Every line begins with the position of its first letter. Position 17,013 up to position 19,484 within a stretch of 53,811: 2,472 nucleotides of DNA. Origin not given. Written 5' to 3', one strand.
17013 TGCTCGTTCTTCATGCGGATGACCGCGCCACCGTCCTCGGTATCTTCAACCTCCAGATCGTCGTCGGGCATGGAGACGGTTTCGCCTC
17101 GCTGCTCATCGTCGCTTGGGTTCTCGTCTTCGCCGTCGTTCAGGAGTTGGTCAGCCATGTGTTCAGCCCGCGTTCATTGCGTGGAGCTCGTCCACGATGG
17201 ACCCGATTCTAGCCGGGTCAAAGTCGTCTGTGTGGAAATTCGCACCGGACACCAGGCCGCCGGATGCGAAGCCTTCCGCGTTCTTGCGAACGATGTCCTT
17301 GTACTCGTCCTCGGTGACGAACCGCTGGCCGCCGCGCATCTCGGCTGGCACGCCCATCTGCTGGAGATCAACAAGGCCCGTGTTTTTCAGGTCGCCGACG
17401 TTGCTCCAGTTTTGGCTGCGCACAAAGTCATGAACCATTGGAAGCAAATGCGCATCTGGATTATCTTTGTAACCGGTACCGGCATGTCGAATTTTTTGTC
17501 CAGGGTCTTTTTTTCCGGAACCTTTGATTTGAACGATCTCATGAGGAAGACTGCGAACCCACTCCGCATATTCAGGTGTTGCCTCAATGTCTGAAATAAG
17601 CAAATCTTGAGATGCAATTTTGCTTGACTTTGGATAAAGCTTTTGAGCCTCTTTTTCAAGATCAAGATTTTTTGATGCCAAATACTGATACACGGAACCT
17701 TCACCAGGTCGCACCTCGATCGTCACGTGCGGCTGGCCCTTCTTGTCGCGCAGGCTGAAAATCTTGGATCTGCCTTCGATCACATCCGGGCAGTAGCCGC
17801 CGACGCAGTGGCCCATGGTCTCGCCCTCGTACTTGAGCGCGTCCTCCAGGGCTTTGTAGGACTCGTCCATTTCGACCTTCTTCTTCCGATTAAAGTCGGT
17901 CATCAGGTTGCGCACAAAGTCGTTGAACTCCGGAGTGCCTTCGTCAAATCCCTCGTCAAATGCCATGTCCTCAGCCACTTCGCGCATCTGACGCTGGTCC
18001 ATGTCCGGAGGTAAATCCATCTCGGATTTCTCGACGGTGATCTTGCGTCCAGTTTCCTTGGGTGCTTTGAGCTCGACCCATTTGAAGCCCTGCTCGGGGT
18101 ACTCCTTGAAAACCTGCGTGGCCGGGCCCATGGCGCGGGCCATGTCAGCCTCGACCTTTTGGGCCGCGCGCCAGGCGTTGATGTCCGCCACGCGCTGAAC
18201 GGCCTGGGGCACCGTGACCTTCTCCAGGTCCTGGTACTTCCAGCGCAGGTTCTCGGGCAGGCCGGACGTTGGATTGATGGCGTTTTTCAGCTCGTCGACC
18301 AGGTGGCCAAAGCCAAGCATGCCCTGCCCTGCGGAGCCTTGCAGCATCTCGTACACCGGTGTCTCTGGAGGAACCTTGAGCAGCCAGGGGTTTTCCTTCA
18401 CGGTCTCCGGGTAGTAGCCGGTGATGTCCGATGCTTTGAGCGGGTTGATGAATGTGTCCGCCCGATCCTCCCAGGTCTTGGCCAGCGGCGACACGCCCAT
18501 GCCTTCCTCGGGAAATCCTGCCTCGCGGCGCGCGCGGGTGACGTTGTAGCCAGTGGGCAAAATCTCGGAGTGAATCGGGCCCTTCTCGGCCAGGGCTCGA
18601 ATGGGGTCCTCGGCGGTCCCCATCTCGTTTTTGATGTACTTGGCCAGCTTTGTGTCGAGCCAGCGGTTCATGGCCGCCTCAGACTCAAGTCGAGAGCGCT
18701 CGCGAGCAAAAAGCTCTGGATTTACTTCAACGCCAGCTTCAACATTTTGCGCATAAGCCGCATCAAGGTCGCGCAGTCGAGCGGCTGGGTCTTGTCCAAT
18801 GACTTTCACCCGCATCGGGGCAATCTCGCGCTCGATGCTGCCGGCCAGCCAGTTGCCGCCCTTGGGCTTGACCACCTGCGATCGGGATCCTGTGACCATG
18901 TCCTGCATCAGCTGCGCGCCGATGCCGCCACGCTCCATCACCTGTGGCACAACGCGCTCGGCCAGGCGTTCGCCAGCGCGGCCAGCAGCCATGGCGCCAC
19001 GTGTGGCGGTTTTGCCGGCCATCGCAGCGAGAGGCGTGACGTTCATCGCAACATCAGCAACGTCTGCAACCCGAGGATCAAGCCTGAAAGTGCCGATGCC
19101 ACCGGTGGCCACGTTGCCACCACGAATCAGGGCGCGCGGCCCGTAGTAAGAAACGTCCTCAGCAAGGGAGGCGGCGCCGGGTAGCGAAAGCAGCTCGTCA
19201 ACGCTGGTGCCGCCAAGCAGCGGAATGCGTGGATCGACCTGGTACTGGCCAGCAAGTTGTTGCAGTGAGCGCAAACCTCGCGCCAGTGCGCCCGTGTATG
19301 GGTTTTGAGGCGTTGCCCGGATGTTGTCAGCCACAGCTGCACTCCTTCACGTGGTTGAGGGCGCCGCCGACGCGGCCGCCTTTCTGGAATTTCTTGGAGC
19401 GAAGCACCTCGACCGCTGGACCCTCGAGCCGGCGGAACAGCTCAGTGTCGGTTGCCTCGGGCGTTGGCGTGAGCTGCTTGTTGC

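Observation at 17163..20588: Four-gene accessory insertion between terL and portal: two basic miniproteins, a JAB/MPN-like protein and a 723-aa PcfJ-like-domain protein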

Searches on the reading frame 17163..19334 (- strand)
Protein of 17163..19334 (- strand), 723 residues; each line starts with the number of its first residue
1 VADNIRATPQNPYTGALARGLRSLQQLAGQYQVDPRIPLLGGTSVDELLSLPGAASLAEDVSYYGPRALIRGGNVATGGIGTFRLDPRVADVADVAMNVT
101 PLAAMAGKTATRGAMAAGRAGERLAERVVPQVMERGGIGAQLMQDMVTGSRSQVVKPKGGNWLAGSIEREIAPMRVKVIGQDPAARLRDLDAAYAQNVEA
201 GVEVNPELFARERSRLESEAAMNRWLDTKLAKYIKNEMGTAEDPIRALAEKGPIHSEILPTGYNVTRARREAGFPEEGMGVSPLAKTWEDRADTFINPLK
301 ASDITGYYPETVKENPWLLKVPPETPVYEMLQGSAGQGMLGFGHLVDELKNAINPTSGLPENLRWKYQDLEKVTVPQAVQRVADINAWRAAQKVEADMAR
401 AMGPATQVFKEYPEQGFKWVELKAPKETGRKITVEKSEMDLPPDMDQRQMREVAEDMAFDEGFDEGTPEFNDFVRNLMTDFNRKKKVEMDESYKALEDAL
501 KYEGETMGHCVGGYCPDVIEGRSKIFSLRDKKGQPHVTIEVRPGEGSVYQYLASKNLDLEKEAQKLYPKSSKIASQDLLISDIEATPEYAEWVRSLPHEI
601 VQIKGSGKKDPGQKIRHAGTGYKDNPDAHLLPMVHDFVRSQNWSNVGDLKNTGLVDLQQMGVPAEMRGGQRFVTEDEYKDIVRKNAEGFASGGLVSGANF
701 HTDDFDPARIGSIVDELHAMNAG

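Call 3: search_protein_families(library=pfam, proteins=[window:17163-19334:-], max_evalue=0.1)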
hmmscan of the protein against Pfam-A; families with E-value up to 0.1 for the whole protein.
window:17163-19334:- (723 aa): 1 family
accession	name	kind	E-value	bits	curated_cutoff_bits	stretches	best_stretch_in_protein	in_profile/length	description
PF14284.11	PcfJ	-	6.9e-10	39.4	25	1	499-564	76-144/147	PcfJ-like protein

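Call 4: search_protein_families(library=phrogs, proteins=[window:17163-19334:-], max_evalue=0.01)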
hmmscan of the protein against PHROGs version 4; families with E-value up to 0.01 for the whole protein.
window:17163-19334:- (723 aa): 3 families
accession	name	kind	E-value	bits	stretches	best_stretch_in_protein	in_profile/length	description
phrog_3169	-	unknown function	3.2e-09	37.4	1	501-565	393-457/474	-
phrog_8470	-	unknown function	6.1e-09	36.3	1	498-564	473-541/567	-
phrog_9253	-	unknown function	0.0081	15.2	0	497-540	710-755/819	-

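Call 6: search_dna_similar(query=window:17163-19334:-, collection=phages, mode=protein, max_rows=40)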
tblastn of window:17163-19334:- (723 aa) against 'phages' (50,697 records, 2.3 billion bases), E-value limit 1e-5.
Records with a match: 2; places in all: 2; records where one place covers at least 80% of the query: 0.
Best place of each record, by identity: <60% 2.
By first word of the organism name: Phage 1; Caudoviricetes 1.
By host as written in the record: Gammaproteobacteria 1; - 1.
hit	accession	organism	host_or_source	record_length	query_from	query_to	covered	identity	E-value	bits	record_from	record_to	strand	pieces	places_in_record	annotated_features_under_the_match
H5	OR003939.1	Phage DSL-LC04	Gammaproteobacteria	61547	141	658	72%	30.9%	2e-59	224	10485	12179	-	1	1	PcfJ-like protein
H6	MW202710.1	Caudoviricetes sp.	Manatee Spring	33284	3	157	21%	42.1%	1e-6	59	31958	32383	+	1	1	hypothetical protein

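Call 7: get_annotated_region(hit=H5, flank=8000)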
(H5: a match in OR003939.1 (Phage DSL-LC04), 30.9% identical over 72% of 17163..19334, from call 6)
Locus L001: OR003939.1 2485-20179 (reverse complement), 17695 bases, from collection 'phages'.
description: Phage DSL-LC04, complete genome.
organism: Phage DSL-LC04 (NCBI taxid 3058958)
taxonomy: Viruses; Duplodnaviria; Heunggongvirae; Uroviricota; Caudoviricetes
host: Gammaproteobacteria; source: water sample of Dishui Lake; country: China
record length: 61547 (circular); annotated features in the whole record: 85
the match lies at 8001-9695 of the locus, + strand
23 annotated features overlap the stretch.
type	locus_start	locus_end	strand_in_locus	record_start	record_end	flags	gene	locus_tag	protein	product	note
CDS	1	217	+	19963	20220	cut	-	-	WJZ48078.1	hypothetical protein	-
CDS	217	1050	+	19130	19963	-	-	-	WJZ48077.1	terminase small subunit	-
CDS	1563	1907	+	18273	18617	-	-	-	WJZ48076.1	hypothetical protein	-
CDS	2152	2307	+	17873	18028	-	-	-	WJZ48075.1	hypothetical protein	-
CDS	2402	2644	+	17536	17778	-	-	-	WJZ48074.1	hypothetical protein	-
CDS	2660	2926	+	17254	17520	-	-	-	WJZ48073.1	hypothetical protein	-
CDS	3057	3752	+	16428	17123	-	-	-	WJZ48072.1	hypothetical protein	-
CDS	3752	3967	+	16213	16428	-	-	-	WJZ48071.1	hypothetical protein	-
CDS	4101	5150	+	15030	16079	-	-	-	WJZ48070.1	hypothetical protein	-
CDS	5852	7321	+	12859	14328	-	-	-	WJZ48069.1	terminase large subunit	-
CDS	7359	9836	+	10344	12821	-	-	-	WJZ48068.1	PcfJ-like protein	-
CDS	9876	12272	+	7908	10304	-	-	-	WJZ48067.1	portal protein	-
CDS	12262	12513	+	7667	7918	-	-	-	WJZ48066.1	hypothetical protein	-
CDS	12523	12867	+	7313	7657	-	-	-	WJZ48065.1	hypothetical protein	-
CDS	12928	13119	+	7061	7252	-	-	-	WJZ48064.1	type III secretion system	-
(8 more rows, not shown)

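Call 10: find_homologous_proteins(query=window:17163-19334:-)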
Query window:17163-19334:- (723 aa): 731 proteins with E <= 0.001 among 8000 candidates; the best 120 are listed.
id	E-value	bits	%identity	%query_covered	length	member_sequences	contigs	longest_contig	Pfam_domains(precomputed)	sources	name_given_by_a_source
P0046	0.0e+0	1643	100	100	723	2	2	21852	PF14284.12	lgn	-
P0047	0.0e+0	1328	83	100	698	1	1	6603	PF14284.12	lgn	-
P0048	0.0e+0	1114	73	100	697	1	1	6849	PF14284.12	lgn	-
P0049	0.0e+0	1060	70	100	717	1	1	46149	PF14284.12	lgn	-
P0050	0.0e+0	1020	82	79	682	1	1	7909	PF14284.12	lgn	-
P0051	3.6e-296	1002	81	79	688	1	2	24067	PF14284.12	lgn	-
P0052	3.1e-284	963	64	100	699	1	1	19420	PF14284.12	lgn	-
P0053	1.6e-272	924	64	100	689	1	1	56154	PF14284.12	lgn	-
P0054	7.4e-262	889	67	87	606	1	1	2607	PF14284.12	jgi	jgi:hypothetical protein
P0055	1.2e-258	878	72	82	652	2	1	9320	PF14284.12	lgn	-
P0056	3.1e-257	874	60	99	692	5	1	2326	PF14284.12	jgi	jgi:hypothetical protein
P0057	2.3e-249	848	68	80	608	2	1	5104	PF14284.12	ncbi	-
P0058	1.3e-243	829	70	79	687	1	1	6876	PF14284.12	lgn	-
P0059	9.8e-241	819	58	100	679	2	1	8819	PF14284.12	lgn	-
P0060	1.8e-240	818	61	79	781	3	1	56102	PF14284.12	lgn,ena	-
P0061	6.0e-237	807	64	79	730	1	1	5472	PF14284.12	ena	-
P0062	1.7e-235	802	63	79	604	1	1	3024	PF14284.12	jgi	jgi:hypothetical protein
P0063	1.8e-235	802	63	79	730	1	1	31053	PF14284.12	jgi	jgi:hypothetical protein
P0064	1.7e-231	789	62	79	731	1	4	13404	PF14284.12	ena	-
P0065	1.7e-231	789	66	82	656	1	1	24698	PF14284.12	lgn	-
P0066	3.0e-231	788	64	80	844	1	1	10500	PF14284.12,PF22322.2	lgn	-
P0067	5.2e-231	787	62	86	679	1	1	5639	PF14284.12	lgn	-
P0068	7.9e-231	786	57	100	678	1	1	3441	PF14284.12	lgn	-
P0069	8.2e-230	783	64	79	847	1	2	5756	PF14284.12,PF22322.2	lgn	-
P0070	5.6e-228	777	59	79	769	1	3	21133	PF14284.12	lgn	-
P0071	1.7e-227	775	56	100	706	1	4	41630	PF14284.12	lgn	-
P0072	4.2e-227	774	64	79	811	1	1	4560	PF14284.12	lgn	-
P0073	6.1e-224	764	64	79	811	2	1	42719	PF14284.12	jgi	jgi:hypothetical protein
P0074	8.3e-223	760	57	96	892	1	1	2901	PF14284.12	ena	-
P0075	2.9e-222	758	63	80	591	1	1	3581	PF14284.12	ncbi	-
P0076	1.2e-220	753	62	80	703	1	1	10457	PF14284.12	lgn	-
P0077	1.8e-220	752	64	79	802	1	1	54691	PF14284.12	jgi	-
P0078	2.4e-220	752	62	79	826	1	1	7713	PF14284.12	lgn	-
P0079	4.3e-220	751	63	79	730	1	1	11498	PF14284.12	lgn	-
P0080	1.6e-217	742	66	71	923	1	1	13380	PF14284.12,PF18760.8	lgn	-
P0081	1.5e-216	739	60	79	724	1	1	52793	PF14284.12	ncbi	-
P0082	8.3e-215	733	62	79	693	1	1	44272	PF14284.12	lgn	-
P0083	6.6e-213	727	62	79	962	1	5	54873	PF14284.12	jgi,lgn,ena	jgi:hypothetical protein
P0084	2.6e-212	725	51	96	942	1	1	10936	PF14284.12,PF18760.8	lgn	-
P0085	2.0e-211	722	50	100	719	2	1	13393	PF14284.12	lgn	-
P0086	2.1e-210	719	66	69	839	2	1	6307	PF14284.12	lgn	-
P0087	2.8e-210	718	60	80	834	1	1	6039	PF14284.12,PF22322.2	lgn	-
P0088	3.4e-206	705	60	79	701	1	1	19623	PF14284.12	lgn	-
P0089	7.1e-206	704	60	76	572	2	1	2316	PF14284.12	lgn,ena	-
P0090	9.0e-206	703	59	79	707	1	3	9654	PF14284.12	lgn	-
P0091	1.3e-204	700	51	100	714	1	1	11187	PF14284.12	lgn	-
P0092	2.2e-204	699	58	79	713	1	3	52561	PF14284.12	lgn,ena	-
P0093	9.0e-203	694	60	79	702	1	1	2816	PF14284.12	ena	-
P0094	1.5e-199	683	50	91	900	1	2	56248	PF14284.12,PF22322.2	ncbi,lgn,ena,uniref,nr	ncbi:PcfJ-like protein [uncultured Caudovirales phage]|uniref:PcfJ-like protein n=1 Tax=uncultured C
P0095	8.6e-198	677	61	75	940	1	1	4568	PF14284.12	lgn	-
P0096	4.4e-197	675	48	100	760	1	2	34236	PF14284.12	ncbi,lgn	-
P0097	6.3e-197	674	50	100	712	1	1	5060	PF14284.12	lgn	-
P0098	1.4e-196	673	56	78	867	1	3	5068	PF14284.12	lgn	-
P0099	8.5e-196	671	54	79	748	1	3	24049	PF14284.12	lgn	-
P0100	8.9e-196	670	59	79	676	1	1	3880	PF14284.12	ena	-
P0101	1.1e-195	670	59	79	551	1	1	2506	PF14284.12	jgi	jgi:hypothetical protein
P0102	9.8e-195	667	54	79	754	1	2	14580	PF14284.12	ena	-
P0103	3.1e-194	665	53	79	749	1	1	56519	PF14284.12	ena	-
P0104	7.1e-194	664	55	79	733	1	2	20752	PF14284.12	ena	-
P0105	8.6e-194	664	56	76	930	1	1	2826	PF14284.12,PF18760.8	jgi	jgi:hypothetical protein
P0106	2.0e-193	663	58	80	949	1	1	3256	PF14284.12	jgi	jgi:hypothetical protein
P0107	3.8e-193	662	53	79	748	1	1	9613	PF14284.12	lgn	-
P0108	2.1e-192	659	47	100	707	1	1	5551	PF14284.12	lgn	-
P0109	4.4e-191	655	56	80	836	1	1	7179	PF14284.12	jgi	-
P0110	6.5e-191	654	56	78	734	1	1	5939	PF14284.12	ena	-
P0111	1.1e-190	654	57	80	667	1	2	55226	PF14284.12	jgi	jgi:hypothetical protein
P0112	9.9e-190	650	56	86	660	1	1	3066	PF14284.12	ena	-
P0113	1.4e-189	650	49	86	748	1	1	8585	PF14284.12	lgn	-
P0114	1.6e-187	643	51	96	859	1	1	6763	PF14284.12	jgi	jgi:hypothetical protein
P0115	2.2e-187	643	55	79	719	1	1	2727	PF14284.12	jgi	jgi:hypothetical protein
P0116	4.1e-187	642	54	79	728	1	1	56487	PF14284.12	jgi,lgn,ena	jgi:hypothetical protein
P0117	7.2e-187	641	57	80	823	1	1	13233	PF14284.12,PF22322.2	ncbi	-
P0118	1.8e-186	640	58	79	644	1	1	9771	PF14284.12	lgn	-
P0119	2.3e-186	639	56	81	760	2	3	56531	PF14284.12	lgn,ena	-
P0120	6.0e-186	638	48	100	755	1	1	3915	PF14284.12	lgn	-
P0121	6.8e-186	638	57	79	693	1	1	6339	PF14284.12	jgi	-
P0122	1.3e-185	637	55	80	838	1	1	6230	PF14284.12,PF22322.2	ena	-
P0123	2.0e-184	633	55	79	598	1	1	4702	PF14284.12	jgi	jgi:hypothetical protein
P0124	3.7e-184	632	51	97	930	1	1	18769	PF14284.12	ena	-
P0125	6.7e-184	631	55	79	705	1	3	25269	PF14284.12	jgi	jgi:hypothetical protein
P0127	7.0e-184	631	56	79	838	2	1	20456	PF14284.12,PF22322.2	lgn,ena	-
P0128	1.6e-182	627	55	79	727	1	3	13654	PF14284.12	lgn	-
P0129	7.5e-182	624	55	82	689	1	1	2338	PF14284.12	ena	-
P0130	8.4e-182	624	57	79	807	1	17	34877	PF14284.12,PF22322.2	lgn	-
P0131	1.9e-181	623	50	79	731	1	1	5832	PF14284.12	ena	-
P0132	4.5e-180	619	49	79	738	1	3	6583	PF14284.12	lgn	-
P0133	9.6e-180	617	52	85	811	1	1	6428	PF14284.12,PF22322.2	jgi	jgi:tetratricopeptide (TPR) repeat protein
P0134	1.1e-179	617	55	79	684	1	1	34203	PF14284.12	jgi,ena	jgi:hypothetical protein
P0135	5.4e-179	615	53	79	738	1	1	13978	PF14284.12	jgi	-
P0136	1.5e-178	614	55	80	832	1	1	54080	PF14284.12,PF22322.2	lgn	-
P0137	1.8e-178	613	45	99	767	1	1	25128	PF14284.12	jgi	jgi:hypothetical protein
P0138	2.9e-178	613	55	79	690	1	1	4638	PF14284.12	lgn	-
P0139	1.2e-177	610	54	79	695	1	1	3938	PF14284.12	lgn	-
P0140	4.2e-177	609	55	79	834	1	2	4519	PF14284.12,PF22322.2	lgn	-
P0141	1.7e-176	607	55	79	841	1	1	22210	PF14284.12,PF22322.2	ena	-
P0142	3.0e-176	606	52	79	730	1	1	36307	PF14284.12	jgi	-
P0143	3.3e-175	602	54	79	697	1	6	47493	PF14284.12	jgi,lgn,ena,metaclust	metaclust:\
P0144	8.6e-175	601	65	59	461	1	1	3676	PF14284.12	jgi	jgi:hypothetical protein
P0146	1.6e-174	600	55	79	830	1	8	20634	PF14284.12,PF22322.2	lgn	-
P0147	1.9e-174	600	53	79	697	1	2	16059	PF14284.12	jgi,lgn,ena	-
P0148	2.1e-174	600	53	80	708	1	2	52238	PF14284.12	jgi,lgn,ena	jgi:hypothetical protein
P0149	2.3e-174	600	54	79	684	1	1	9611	PF14284.12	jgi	-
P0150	2.7e-174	599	55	79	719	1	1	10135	PF14284.12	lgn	-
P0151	5.3e-174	598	47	100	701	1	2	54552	PF14284.12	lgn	-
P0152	4.5e-172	592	54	79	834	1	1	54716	PF14284.12,PF22322.2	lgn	-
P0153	5.9e-171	588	52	79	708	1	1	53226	PF14284.12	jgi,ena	jgi:hypothetical protein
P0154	8.6e-171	588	55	79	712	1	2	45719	PF14284.12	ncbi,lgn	-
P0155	2.4e-170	586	51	78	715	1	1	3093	PF14284.12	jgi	jgi:hypothetical protein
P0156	3.2e-170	586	53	80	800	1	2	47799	PF14284.12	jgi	jgi:hypothetical protein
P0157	4.0e-167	576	49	79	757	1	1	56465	PF14284.12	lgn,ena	-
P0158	1.0e-166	574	48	79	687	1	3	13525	PF14284.12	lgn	-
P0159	1.3e-166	574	53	79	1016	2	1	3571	PF14284.12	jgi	jgi:hypothetical protein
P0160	3.0e-166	573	51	82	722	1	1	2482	PF14284.12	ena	-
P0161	6.3e-166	572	49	79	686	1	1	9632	PF14284.12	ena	-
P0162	6.5e-165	568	50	80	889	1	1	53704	PF14284.12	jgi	jgi:hypothetical protein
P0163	1.4e-164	567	51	86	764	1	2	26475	PF14284.12,PF22322.2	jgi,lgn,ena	-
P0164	1.9e-164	567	51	79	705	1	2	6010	PF14284.12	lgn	-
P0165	7.1e-164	565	49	79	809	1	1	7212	PF14284.12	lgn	-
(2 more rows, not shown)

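Call 14: search_protein_families(library=pfam, proteins=[P0066, P0080, P0084, P0094, P0083, P0159], max_evalue=0.01)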
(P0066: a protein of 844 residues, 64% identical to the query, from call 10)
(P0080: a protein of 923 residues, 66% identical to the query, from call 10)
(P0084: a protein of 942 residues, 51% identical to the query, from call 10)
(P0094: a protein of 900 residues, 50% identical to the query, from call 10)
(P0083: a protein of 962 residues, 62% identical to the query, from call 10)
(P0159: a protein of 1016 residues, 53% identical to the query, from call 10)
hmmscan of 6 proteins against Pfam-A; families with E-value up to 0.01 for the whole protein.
P0066 (844 aa): 2 families
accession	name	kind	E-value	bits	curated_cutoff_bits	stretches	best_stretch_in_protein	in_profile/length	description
PF22322.1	DUF6973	-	1.8e-07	31.2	27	1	14-111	21-117/124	Domain of unknown function (DUF6973)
PF14284.11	PcfJ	-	3.6e-07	30.6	25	1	613-659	76-124/147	PcfJ-like protein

P0080 (923 aa): 2 families
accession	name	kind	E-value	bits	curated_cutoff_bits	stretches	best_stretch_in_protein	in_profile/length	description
PF14284.11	PcfJ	-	5.3e-13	49.5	25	1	350-502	19-144/147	PcfJ-like protein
PF18760.7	ART-PolyVal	-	6.3e-11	43.6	31.2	1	702-847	3-139/140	ADP-Ribosyltransferase in polyvalent proteins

P0084 (942 aa): 2 families
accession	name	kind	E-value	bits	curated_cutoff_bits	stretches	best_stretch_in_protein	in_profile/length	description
PF18760.7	ART-PolyVal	-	4.4e-12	47.4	31.2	1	773-909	3-139/140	ADP-Ribosyltransferase in polyvalent proteins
PF14284.11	PcfJ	-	9.4e-07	29.2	25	1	531-576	76-123/147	PcfJ-like protein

P0094 (900 aa): 2 families
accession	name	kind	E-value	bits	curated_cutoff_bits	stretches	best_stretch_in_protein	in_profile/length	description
PF22322.1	DUF6973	-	2e-08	34.3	27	1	13-117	17-120/124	Domain of unknown function (DUF6973)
PF14284.11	PcfJ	-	4.3e-08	33.5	25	1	622-666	76-122/147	PcfJ-like protein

P0083 (962 aa): 1 family
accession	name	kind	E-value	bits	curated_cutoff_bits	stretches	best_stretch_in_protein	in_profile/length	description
PF14284.11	PcfJ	-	3.2e-07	30.7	25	1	730-775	76-123/147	PcfJ-like protein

P0159 (1016 aa): 1 family
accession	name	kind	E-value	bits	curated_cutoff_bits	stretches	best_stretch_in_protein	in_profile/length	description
PF14284.11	PcfJ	-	2.7e-07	30.9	25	1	783-831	76-128/147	PcfJ-like protein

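Call 31: predict_structure(alignment_id=A2)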
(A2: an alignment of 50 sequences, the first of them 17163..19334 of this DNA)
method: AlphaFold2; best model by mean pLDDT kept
length: 723 residues; sequences in the alignment: 50
mean_pLDDT: 68.0   pTM: 0.47
mean pLDDT of the five models: 68.0, 64.5, 59.7, 57.1, 52.7
residues with pLDDT >= 90: 38; 70-90: 413; 50-70: 92; < 50: 180
segments of 3 or more residues with pLDDT < 50: 1-154, 616-618, 688-706
pLDDT, mean of each block of 10 residues (from residue 1): 35 41 35 27 30 32 30 24 25 27 29 27 30 33 34 52 88 84 88 87 82 88 93 87 86 81 75 76 87 84 87 89 86 66 89 85 87 91 87 72 77 85 69 54 67 87 88 85 60 77 78 71 86 85 79 86 86 83 83 82 71 52 62 86 79 80 76 83 62 33 46 66 60
secondary structure, 60 per line:
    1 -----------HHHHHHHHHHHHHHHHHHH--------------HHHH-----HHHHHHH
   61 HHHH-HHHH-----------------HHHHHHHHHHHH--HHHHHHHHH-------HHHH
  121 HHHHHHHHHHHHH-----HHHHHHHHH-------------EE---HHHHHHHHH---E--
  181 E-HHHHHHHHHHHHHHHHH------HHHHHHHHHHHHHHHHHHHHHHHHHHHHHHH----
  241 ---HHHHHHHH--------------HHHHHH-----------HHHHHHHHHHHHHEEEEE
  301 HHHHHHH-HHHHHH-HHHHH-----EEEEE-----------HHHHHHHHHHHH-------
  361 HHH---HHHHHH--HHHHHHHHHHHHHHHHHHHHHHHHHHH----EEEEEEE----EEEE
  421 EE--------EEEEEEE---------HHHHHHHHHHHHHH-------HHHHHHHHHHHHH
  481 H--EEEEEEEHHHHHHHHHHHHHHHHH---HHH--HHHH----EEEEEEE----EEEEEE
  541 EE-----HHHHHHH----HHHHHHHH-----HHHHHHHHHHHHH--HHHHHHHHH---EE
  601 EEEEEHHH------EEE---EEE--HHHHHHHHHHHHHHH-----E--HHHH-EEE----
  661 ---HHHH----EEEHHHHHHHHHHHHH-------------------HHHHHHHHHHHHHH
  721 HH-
elements in order (helices of 4 or more, strands of 3 or more residues): H12-30 H45-48 H54-64 H66-69 H87-98 H101-109 H117-133 H139-147 H166-174 H183-199 H206-236 H244-251 H266-271 H283-295 E296-300 H301-307 H309-314 H316-320 E326-330 H342-353 H367-372 H375-401 E406-412 E417-422 E431-437 H447-460 H468-481 E484-490 H491-507 H516-519 E524-530 E535-542 H548-554 H559-566 H572-584 H587-595 E599-605 E615-617 E621-623 H626-640 H649-652 E654-656 H664-667 E672-674 H675-687 H707-722
